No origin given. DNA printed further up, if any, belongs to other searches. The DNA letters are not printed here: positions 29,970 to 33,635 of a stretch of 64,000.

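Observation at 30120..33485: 1121-aa fusion: secreted carbohydrate-binding/deacetylase-like domain, ~12-TM GT-C-like core, and a C-terminal extracytoplasmic domain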

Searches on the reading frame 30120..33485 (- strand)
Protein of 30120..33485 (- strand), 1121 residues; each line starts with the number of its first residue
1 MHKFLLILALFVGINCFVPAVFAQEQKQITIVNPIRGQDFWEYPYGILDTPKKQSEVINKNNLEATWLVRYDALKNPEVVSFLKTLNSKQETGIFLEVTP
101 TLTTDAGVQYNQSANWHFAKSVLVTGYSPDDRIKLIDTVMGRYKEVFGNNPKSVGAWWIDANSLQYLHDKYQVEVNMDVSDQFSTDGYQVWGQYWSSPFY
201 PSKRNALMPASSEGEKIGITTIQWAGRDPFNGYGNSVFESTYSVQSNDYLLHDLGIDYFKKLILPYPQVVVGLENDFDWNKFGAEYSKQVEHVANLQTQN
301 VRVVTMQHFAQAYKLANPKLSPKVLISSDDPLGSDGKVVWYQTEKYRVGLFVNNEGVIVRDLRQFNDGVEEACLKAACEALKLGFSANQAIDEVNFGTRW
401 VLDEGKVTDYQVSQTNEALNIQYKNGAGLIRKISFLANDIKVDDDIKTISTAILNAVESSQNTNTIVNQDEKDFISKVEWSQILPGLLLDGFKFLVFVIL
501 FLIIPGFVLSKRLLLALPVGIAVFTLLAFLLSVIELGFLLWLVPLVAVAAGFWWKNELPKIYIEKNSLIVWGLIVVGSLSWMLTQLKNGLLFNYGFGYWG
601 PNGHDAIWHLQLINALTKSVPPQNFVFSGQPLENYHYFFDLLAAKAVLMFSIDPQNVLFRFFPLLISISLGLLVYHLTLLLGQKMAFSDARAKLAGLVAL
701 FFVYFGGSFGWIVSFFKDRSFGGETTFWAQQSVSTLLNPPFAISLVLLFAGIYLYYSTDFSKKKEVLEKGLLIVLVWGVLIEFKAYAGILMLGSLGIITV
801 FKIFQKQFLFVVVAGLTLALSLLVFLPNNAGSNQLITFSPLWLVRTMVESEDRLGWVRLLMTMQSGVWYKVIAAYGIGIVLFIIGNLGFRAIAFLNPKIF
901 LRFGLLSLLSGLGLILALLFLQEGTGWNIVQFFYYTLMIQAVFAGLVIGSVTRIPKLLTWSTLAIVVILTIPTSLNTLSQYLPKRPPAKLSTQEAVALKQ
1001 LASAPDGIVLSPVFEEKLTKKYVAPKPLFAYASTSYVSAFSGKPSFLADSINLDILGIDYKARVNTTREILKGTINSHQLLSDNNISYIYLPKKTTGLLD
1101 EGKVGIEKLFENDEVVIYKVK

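Call 3: search_protein_families(library=pfam, proteins=[window:30120-33485:-], max_evalue=0.1)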
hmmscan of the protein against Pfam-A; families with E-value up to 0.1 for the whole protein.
window:30120-33485:- (1121 aa): 0 families

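Call 4: search_protein_families(library=ncbifam, proteins=[window:30120-33485:-], max_evalue=0.1)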
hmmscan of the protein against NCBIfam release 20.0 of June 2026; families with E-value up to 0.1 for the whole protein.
window:30120-33485:- (1121 aa): 2 families
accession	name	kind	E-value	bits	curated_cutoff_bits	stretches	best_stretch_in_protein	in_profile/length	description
NF006468.0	PRK08869.1-3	subfamily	0.022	13.8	436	1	377-472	153-242/378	polar flagellin E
NF006466.0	PRK08869.1-1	subfamily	0.082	12.4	426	0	379-458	155-231/377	flagellin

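Call 7: find_homologous_proteins(query=window:30120-33485:-)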
Query window:30120-33485:- (1121 aa): 629 proteins with E <= 0.001 among 8000 candidates; the best 120 are listed.
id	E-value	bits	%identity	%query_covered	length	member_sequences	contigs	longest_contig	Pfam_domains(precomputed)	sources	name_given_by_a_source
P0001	0.0e+0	2478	98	100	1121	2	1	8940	-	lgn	-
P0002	0.0e+0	1957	76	100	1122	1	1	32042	-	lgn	-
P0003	0.0e+0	1885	72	100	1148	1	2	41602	-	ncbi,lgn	-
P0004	0.0e+0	1820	69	100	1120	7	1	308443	PF12979.14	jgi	jgi:hypothetical protein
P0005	0.0e+0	1808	69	100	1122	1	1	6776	PF12979.14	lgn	-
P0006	0.0e+0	1795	68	100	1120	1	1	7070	-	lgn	-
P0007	0.0e+0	1781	68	100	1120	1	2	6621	-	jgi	jgi:hypothetical protein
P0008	0.0e+0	1770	68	100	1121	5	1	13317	-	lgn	-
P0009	0.0e+0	1754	67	99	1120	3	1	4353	-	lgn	-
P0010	0.0e+0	1729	68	98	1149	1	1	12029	-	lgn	-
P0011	0.0e+0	1605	67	90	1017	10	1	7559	-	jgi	jgi:hypothetical protein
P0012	0.0e+0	1429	57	98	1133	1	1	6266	PF12979.14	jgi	jgi:hypothetical protein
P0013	0.0e+0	1417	56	100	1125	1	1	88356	PF12979.14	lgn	-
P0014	0.0e+0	1375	56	98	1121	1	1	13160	-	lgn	-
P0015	0.0e+0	1361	55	98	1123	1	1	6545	-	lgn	-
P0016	0.0e+0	1340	55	99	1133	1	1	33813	PF12979.14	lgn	-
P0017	0.0e+0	1333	53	100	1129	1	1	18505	PF12979.14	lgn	-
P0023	0.0e+0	1312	55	98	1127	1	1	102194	PF12979.14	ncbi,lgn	-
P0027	0.0e+0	1305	53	98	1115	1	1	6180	PF12979.14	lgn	-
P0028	0.0e+0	1303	53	97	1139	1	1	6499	PF12979.14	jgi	jgi:hypothetical protein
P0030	0.0e+0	1301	52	98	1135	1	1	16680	PF12979.14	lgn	-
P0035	0.0e+0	1297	51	99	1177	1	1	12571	-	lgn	-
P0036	0.0e+0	1296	53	100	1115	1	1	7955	PF12979.14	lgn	-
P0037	0.0e+0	1294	52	100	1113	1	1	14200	PF12979.14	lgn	-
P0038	0.0e+0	1294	53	100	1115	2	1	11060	PF12979.14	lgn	-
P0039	0.0e+0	1293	52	100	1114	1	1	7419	PF12979.14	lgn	-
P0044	0.0e+0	1287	52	98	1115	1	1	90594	PF12979.14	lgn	-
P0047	0.0e+0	1282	52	100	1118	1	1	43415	PF12979.14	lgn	-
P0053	0.0e+0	1269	51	98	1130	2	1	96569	PF12979.14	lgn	-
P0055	0.0e+0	1263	53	98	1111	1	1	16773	PF12979.14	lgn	-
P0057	0.0e+0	1258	50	100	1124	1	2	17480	PF12979.14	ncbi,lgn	-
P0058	0.0e+0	1257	51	98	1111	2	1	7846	PF12979.14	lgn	-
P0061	0.0e+0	1252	52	98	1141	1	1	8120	PF12979.14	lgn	-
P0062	0.0e+0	1252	51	98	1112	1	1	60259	PF12979.14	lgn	-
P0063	0.0e+0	1251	51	100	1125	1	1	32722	PF12979.14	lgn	-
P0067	0.0e+0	1240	49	100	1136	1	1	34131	PF12979.14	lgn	-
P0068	0.0e+0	1239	51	98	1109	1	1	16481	PF12979.14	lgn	-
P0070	0.0e+0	1235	52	98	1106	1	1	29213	PF12979.14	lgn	-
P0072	0.0e+0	1231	51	100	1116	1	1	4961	PF12979.14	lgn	-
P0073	0.0e+0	1230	51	100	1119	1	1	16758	PF12979.14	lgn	-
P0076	0.0e+0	1225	50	100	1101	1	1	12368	PF12979.14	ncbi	-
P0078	0.0e+0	1218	50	100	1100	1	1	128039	PF12979.14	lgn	-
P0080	0.0e+0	1217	49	100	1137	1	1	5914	PF12979.14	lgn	-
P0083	0.0e+0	1214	49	100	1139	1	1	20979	PF12979.14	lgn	-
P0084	0.0e+0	1213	50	100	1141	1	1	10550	PF12979.14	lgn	-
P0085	0.0e+0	1208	51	98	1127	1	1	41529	PF12979.14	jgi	jgi:hypothetical protein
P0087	0.0e+0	1200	50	100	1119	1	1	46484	PF12979.14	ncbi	-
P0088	0.0e+0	1192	50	98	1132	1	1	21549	PF12979.14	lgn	-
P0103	0.0e+0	1140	49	98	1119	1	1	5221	PF12979.14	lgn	-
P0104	0.0e+0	1119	47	100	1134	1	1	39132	PF12979.14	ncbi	-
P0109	0.0e+0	1075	45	100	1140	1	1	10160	PF12979.14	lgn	-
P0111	0.0e+0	1071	45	99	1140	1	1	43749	PF12979.14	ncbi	-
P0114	0.0e+0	1064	45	100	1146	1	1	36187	PF12979.14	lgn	-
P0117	0.0e+0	1060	45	100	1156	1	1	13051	PF12979.14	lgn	-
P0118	0.0e+0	1060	45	98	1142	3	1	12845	PF12979.14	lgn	-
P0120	0.0e+0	1051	45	100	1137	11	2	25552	PF12979.14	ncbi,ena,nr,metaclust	ncbi:hypothetical protein A3B39_00015 [Candidatus Daviesbacteria bacterium RIFCSPLOWO2_01_FULL_37_10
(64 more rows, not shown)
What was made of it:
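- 30120..33485 (-): Whole ORF, 1121 aa plus stop codon. Full-length homologues cover about 100% of the query (call 7).
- Checked: The 120 best database homologues are 1017-1177 aa long and cover 89-100% of the query at 44-98% identity (call 7).
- The 120 best homologues are nearly all full length and come from independent samples (call 7).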

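Call 8: search_solved_structures(query=window:30120-33485:-, max_evalue=10)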
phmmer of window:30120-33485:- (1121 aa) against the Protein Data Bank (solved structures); distinct sequences matched with E-value up to 10: 2.
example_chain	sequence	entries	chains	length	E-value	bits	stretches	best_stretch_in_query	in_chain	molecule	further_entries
3lm3_A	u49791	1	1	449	0.25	12.1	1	148-219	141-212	uncharacterized protein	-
5jnv_A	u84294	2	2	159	1.4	9.6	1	372-421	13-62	Low molecular weight phosphotyrosine protein phosphatase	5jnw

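Call 11: search_solved_structures(query=A1, max_evalue=10, show_alignments=2)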
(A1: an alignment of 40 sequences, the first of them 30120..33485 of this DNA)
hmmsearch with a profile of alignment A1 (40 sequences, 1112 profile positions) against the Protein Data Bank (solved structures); distinct sequences matched with E-value up to 10: 7.
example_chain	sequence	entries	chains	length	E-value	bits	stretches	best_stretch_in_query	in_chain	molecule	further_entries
6y2w_A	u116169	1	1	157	0.033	15.1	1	373-468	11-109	Low molecular weight phosphotyrosine protein phosphatase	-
1xww_A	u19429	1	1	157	0.048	14.6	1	373-468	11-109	Low molecular weight phosphotyrosine protein phosphatase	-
3lm3_A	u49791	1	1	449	0.053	14.5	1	148-223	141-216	uncharacterized protein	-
5jnv_A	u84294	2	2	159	0.061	14.3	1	373-458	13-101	Low molecular weight phosphotyrosine protein phosphatase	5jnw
1bvh_A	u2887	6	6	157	0.065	14.2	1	373-459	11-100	ACID PHOSPHATASE | TYROSINE PHOSPHATASE | LOW MOLECULAR WEIGHT PHOSPHOTYROSINE PROTEIN PHOSPHATASE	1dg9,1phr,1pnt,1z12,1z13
1c0e_A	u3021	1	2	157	0.095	13.6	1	373-459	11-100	PROTEIN (TYROSINE PHOSPHATASE (ORTHOPHOSPHORIC MONOESTER PHOSPHOHYDROLASE))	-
6y2v_A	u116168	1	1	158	0.12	13.3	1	374-468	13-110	Low molecular weight phosphotyrosine protein phosphatase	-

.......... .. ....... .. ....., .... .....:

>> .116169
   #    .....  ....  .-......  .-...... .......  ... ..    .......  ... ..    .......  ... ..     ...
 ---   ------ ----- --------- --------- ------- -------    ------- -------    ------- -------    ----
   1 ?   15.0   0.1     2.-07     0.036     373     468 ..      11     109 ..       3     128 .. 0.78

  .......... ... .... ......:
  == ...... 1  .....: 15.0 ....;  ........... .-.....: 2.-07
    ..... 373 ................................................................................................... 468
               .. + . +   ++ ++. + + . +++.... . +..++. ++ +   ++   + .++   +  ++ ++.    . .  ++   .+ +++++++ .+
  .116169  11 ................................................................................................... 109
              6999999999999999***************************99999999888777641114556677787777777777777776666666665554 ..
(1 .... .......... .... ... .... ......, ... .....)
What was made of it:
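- Tried and rejected: The single-sequence and A1-profile searches gave only marginal hits (calls 8, 11).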

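Call 12: search_protein_families(library=pfam, alignment_id=A1, max_evalue=1)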
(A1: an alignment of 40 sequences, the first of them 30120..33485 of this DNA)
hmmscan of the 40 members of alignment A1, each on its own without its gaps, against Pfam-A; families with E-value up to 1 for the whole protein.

A. member 1, window:30120-33485:- (1121 aa): 0 families

B. families by the number of members that match (of 40 scanned): 15 families
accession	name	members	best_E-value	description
PF12979.12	DUF3863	13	0.00021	Domain of Unknown Function with PDB structure (DUF3863)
PF11460.13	DUF3007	3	0.096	Protein of unknown function (DUF3007)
PF02366.24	PMT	2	0.00034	Dolichyl-phosphate-mannose-protein mannosyltransferase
PF20176.3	DUF6541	2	0.0037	Family of unknown function (DUF6541)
PF17520.7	DUF5445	1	0.0018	Family of unknown function (DUF5445)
PF09471.16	Peptidase_M64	1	0.026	IgA Peptidase M64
PF25648.1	SFV1_VP5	1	0.044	Sulfolobus filamentous virus 1 major coat protein VP5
PF12972.12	NAGLU_C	1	0.11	Alpha-N-acetylglucosaminidase (NAGLU) C-terminal domain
PF02373.28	JmjC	1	0.15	JmjC domain, hydroxylase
PF00224.27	PK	1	0.16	Pyruvate kinase, barrel domain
PF17883.6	MBG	1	0.18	MBG domain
PF17443.8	pXO2-72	1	0.2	Uncharacterized protein pXO2-72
PF16020.10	Deltameth_res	1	0.33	Deltamethrin resistance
PF14135.11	DUF4302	1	0.54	Domain of unknown function (DUF4302)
PF13721.11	SecD-TM1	1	0.83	SecD export protein N-terminal TM region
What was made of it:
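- On PMT_2 / PMT (Pfam PF13231 / PF02366; ArnT-like): 2 of 40 homologues hit PMT weakly (call 12).
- On DUF3863 (PF12979): 13 of 40 homologues hit PF12979, best 2e-4 (call 12).
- Closest known: DUF3863. Same: PF12979 is flagged in many homologues (calls 7, 12).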

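Call 32: search_protein_representatives(alignment_id=A1)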
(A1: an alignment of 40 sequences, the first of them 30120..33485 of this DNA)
Query: 40 sequences, 1112 profile positions. Proteins with E-value up to 0.001 (for the whole library): 2621; up to 1e-10: 2050; up to 1e-30: 1428. The best 150 are listed.
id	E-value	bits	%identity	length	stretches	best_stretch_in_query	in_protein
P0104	0.0e+00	1644.6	-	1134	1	2-1111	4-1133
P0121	0.0e+00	1614.9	-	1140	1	6-1111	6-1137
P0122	0.0e+00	1420.7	-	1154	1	4-1111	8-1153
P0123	0.0e+00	1342.0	-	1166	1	4-1111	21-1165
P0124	0.0e+00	1332.6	-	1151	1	1-1111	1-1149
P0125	0.0e+00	1304.2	-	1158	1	1-1111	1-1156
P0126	0.0e+00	1273.3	-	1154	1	5-1109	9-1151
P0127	0.0e+00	1250.1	-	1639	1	7-1111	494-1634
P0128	0.0e+00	1169.9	-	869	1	5-848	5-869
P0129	0.0e+00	1149.9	-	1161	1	3-1111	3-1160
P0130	0.0e+00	1103.4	-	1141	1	18-1111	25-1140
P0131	0.0e+00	1064.2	-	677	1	22-666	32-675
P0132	0.0e+00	1056.3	-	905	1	5-873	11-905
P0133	0.0e+00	1015.1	-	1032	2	562-1111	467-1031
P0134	6.2e-296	1001.1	-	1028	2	541-1112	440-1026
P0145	8.7e-245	831.7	-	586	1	555-1111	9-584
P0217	3.0e-124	432.5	-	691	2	5-535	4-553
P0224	6.4e-122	424.8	-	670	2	6-552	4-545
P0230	1.7e-120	420.2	-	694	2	5-532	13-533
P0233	3.9e-120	418.9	-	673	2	3-527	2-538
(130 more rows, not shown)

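Call 36: find_encoding_contigs(protein=P0224, flank=6000, max_places=3)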
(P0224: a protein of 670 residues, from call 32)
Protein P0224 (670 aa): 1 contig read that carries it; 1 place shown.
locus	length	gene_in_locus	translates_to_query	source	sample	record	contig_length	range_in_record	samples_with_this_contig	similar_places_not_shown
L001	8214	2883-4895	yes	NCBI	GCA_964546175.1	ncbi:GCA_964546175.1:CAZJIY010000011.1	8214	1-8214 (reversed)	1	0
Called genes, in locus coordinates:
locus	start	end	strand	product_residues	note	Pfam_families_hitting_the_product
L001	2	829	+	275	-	?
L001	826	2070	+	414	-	PF01943:Polysacc_synt, PF13440:Polysacc_synt_3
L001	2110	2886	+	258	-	PF00535:Glycos_transf_2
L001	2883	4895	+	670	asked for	-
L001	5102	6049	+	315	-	PF20706:GT4-conflict, PF00534:Glycos_transf_1, PF13692:Glyco_trans_1_4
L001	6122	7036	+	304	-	-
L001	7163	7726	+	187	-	PF18915:DUF5667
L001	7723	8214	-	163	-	?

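Call 37: find_encoding_contigs(protein=P0145, flank=6000, max_places=3)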
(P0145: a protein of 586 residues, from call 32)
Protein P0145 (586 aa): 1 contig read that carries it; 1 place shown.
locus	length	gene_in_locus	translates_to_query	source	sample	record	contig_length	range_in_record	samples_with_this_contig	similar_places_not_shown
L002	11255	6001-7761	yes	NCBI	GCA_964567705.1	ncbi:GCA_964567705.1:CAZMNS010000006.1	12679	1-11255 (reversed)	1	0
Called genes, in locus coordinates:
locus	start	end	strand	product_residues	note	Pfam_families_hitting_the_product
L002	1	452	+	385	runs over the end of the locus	-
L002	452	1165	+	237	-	PF00535:Glycos_transf_2, PF10111:Glyco_tranf_2_2, PF13641:Glyco_tranf_2_3 (weak)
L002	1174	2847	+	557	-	PF10131:PTPS_related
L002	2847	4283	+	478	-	-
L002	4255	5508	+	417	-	PF12979:DUF3863 (weak)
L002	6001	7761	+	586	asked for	-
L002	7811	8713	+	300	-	PF00535:Glycos_transf_2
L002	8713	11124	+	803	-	PF09586:YfhO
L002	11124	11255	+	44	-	?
